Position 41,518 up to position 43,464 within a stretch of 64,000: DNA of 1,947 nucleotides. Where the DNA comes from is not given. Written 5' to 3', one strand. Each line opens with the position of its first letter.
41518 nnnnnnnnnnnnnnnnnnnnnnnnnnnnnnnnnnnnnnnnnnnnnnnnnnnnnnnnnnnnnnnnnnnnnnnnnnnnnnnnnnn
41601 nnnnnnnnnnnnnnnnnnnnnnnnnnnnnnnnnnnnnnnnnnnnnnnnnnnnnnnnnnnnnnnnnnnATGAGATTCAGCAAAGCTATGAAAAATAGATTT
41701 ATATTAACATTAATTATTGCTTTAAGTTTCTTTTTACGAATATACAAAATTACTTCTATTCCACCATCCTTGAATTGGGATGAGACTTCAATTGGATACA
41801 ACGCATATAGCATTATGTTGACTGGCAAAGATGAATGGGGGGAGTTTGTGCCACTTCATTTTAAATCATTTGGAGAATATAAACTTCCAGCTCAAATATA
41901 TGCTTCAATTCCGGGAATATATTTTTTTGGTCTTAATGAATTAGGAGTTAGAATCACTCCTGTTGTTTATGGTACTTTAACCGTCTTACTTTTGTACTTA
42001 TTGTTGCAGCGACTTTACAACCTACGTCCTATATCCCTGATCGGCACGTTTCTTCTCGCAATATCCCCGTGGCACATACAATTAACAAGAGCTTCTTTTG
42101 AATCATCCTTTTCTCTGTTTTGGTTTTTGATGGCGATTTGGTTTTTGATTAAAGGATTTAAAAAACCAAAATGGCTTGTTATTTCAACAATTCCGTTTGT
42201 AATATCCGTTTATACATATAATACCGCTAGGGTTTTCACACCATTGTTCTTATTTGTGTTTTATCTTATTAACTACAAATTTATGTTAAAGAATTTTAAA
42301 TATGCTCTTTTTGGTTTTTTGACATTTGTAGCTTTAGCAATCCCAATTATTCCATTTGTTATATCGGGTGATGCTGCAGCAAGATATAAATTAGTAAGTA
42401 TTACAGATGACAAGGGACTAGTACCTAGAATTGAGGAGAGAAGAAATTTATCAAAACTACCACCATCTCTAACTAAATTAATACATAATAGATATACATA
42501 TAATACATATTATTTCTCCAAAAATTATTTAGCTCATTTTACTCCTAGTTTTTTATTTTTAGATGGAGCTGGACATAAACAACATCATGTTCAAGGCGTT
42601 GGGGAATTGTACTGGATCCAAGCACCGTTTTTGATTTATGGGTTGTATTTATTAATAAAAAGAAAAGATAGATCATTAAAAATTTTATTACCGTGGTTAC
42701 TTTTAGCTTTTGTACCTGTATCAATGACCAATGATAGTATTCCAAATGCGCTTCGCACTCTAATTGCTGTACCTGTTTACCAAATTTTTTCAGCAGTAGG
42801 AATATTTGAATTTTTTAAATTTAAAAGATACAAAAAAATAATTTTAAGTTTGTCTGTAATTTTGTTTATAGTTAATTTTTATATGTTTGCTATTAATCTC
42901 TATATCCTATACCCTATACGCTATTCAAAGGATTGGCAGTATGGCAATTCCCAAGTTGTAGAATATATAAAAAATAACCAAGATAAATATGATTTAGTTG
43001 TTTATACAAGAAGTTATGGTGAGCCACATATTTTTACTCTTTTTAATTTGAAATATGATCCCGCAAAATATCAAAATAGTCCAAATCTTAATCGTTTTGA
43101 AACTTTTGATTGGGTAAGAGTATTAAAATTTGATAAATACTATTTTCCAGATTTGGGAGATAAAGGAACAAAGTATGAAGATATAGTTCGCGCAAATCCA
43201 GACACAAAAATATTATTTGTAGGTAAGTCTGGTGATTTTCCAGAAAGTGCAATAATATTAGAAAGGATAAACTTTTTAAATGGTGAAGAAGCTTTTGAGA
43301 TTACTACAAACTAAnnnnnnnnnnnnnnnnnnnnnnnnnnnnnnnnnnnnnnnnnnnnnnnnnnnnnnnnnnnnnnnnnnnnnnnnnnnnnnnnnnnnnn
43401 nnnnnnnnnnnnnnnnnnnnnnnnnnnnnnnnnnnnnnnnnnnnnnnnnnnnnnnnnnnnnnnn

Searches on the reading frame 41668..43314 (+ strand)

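Call 3: search_protein_families(library=pfam, proteins=[window:41668-43314:+], max_evalue=0.1)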
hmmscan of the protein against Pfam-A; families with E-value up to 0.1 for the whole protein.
window:41668-43314:+ (548 aa): 3 families
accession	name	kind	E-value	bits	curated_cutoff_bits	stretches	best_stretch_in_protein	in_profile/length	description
PF13231.12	PMT_2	-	1e-09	39.2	26.1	1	86-228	16-158/160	Dolichyl-phosphate-mannose-protein mannosyltransferase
PF02366.24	PMT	-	1.2e-07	32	22.7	1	16-232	3-232/245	Dolichyl-phosphate-mannose-protein mannosyltransferase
PF12822.12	ECF_trnsprt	-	0.011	16.2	30.7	1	373-419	82-128/169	ECF transporter, substrate-specific component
